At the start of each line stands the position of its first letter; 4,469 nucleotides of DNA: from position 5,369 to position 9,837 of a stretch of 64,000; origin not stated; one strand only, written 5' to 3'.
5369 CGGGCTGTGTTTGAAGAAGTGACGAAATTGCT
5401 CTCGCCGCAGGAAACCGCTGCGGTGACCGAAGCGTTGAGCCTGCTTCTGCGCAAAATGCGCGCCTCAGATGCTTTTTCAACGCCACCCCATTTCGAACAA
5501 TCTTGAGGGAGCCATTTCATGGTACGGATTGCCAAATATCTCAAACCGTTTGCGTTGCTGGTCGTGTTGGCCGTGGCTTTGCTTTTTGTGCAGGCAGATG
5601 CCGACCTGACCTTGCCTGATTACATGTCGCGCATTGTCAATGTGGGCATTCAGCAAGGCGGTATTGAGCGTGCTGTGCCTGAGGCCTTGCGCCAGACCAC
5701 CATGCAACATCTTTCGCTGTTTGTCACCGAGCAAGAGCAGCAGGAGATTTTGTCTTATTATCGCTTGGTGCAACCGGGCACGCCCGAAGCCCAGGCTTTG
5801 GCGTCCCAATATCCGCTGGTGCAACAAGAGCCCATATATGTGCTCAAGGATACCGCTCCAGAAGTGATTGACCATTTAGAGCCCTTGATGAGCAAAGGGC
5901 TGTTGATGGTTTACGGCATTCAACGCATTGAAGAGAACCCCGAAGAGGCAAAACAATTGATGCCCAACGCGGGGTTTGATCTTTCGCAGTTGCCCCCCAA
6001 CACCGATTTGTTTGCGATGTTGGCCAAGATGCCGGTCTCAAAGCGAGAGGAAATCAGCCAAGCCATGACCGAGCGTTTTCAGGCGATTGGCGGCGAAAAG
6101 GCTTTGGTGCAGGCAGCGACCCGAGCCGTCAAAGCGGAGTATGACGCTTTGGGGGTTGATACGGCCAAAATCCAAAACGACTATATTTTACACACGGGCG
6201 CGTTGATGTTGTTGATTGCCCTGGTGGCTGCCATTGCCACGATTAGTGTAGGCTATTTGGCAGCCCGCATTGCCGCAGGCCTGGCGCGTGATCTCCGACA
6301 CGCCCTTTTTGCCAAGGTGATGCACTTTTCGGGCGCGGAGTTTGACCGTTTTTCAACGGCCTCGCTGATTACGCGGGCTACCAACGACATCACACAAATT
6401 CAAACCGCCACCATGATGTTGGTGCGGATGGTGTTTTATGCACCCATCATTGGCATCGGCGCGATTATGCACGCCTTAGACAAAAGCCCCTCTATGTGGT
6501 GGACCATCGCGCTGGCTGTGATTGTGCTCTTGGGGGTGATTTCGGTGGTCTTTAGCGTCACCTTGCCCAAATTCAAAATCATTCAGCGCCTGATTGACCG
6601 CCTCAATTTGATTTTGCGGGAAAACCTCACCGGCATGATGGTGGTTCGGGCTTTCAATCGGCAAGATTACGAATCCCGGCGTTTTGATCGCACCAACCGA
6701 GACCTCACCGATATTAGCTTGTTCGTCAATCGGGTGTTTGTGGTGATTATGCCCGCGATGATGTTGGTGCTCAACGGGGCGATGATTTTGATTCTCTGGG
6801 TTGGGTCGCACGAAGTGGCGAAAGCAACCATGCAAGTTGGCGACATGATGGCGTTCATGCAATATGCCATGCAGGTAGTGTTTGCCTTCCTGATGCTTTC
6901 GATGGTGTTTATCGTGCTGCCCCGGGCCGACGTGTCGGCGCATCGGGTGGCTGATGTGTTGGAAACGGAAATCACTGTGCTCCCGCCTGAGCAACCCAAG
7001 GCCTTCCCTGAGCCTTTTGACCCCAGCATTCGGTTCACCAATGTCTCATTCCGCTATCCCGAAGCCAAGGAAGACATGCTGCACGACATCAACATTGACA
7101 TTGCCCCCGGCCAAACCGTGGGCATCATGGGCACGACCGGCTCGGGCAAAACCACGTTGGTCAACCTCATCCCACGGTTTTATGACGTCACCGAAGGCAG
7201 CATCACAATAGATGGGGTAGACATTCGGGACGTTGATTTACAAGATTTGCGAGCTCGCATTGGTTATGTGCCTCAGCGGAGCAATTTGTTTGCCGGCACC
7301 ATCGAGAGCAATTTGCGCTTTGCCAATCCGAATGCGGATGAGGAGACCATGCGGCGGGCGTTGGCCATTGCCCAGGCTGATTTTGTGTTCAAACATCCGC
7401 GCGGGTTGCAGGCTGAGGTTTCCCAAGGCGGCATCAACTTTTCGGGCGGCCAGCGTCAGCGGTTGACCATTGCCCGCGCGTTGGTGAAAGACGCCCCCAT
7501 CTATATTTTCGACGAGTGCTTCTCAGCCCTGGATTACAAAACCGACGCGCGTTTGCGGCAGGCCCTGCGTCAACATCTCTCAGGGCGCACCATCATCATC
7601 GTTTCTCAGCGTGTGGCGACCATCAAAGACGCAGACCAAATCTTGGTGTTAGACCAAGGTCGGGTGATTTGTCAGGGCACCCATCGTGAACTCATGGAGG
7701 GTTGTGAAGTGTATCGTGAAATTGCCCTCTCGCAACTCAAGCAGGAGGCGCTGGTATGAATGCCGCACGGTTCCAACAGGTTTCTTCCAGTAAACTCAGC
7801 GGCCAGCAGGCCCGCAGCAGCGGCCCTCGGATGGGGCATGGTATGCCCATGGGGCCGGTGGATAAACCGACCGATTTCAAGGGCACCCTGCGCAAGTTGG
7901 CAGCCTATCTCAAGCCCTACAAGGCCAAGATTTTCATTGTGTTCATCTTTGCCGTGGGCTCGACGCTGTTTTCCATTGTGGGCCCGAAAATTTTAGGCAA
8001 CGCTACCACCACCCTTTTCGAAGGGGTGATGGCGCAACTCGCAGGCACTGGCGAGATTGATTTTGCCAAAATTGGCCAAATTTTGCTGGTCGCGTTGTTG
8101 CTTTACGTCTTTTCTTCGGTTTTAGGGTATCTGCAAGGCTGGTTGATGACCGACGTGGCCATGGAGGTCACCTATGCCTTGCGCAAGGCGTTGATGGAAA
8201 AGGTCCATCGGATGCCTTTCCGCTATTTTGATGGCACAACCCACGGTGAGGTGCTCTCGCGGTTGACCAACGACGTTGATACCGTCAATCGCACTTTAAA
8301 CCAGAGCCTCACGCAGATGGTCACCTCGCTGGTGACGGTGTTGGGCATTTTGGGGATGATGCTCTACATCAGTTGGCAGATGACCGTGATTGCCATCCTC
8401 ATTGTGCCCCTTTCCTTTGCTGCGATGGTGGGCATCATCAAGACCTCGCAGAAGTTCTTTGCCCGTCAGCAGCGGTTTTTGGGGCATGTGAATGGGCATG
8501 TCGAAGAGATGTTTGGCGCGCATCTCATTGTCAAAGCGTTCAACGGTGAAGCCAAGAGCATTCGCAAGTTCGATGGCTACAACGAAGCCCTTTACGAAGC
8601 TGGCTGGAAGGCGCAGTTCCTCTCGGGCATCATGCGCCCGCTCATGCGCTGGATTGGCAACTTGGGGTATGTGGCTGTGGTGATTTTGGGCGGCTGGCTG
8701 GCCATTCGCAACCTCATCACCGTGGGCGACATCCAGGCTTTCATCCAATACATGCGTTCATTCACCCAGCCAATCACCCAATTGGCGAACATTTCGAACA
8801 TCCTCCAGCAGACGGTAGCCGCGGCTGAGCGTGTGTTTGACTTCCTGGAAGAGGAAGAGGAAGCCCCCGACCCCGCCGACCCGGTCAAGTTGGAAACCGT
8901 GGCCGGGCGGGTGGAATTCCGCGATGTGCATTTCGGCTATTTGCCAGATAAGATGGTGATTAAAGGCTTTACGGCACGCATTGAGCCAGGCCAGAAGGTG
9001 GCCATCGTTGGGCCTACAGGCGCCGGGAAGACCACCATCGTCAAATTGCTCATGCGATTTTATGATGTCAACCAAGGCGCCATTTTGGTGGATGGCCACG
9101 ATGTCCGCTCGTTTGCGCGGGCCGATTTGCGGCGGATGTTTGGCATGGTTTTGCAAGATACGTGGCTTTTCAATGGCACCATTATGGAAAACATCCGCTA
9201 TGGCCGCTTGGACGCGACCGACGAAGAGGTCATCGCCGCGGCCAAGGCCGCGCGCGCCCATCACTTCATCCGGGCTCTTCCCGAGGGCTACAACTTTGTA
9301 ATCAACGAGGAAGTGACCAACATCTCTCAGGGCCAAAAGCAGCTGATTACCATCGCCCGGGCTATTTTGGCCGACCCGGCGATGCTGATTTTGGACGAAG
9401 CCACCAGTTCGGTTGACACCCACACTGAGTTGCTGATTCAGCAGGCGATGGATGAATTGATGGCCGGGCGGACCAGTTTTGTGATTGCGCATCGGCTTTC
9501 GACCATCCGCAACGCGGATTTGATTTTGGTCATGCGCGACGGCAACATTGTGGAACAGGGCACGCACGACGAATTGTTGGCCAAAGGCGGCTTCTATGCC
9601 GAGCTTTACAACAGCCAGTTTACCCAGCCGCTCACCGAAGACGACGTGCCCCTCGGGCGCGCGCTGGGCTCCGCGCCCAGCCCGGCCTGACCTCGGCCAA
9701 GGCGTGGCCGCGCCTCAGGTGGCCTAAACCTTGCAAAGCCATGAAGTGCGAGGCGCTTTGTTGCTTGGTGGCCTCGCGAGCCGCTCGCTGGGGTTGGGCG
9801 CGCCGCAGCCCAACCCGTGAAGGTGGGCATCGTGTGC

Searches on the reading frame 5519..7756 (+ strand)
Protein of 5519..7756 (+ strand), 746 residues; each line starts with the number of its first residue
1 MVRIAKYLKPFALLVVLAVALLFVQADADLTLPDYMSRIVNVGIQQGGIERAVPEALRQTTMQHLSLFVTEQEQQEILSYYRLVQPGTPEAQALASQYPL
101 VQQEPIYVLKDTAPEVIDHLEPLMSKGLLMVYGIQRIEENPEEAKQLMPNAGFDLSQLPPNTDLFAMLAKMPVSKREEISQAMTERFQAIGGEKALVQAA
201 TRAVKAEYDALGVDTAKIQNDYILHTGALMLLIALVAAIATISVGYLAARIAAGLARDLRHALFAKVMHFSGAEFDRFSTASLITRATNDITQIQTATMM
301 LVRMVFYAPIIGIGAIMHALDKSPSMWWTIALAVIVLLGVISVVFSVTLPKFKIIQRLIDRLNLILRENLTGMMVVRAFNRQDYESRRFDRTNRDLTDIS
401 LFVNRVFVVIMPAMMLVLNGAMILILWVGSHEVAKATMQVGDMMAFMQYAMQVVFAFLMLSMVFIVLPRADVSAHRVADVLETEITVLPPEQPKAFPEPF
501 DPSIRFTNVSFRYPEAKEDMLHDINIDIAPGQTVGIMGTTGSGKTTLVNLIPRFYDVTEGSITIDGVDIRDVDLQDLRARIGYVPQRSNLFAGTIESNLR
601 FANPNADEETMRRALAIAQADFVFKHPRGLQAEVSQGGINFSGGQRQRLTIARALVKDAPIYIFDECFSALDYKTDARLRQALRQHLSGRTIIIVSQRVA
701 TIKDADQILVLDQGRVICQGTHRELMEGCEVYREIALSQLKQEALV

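Call 59: search_protein_families(library=pfam, proteins=[window:5519-7756:+], max_evalue=0.0001)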
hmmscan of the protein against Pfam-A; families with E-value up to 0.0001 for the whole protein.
window:5519-7756:+ (746 aa): 3 families
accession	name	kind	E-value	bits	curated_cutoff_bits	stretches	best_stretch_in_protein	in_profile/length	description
PF00005.33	ABC_tran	-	3.8e-31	109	25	1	521-668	1-136/137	ABC transporter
PF00664.28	ABC_membrane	-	4.6e-30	105.7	28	1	223-456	40-273/274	ABC transporter transmembrane region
PF02463.25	SMC_N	-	7.3e-09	35.8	40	1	559-710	108-210/220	RecF/RecN/SMC N terminal domain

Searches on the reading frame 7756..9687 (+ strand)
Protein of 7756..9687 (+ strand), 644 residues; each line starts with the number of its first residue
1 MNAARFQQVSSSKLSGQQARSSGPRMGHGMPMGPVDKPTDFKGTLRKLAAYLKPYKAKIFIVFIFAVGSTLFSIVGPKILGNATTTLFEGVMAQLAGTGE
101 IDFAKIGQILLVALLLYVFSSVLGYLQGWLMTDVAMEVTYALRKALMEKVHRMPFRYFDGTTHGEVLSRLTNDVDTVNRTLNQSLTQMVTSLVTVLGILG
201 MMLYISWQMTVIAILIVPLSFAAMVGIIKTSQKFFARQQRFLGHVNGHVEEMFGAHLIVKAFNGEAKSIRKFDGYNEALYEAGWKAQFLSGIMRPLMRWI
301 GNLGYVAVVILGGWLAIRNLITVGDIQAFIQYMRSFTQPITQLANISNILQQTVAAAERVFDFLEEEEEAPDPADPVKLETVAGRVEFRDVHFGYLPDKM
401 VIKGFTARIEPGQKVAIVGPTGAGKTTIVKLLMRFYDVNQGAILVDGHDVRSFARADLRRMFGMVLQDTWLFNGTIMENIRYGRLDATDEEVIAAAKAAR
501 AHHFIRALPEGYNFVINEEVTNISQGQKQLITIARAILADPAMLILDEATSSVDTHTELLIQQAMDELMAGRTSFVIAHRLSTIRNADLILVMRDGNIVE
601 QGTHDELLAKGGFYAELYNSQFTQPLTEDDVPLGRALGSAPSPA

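Call 59: search_protein_families(library=pfam, proteins=[window:7756-9687:+], max_evalue=0.0001)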
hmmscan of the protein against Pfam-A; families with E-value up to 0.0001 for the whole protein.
window:7756-9687:+ (644 aa): 2 families
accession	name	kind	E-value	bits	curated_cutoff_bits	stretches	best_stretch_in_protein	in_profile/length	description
PF00664.28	ABC_membrane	-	7.5e-56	190.3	28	1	59-339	1-273/274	ABC transporter transmembrane region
PF00005.33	ABC_tran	-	2.5e-29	103.1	25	1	403-551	2-137/137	ABC transporter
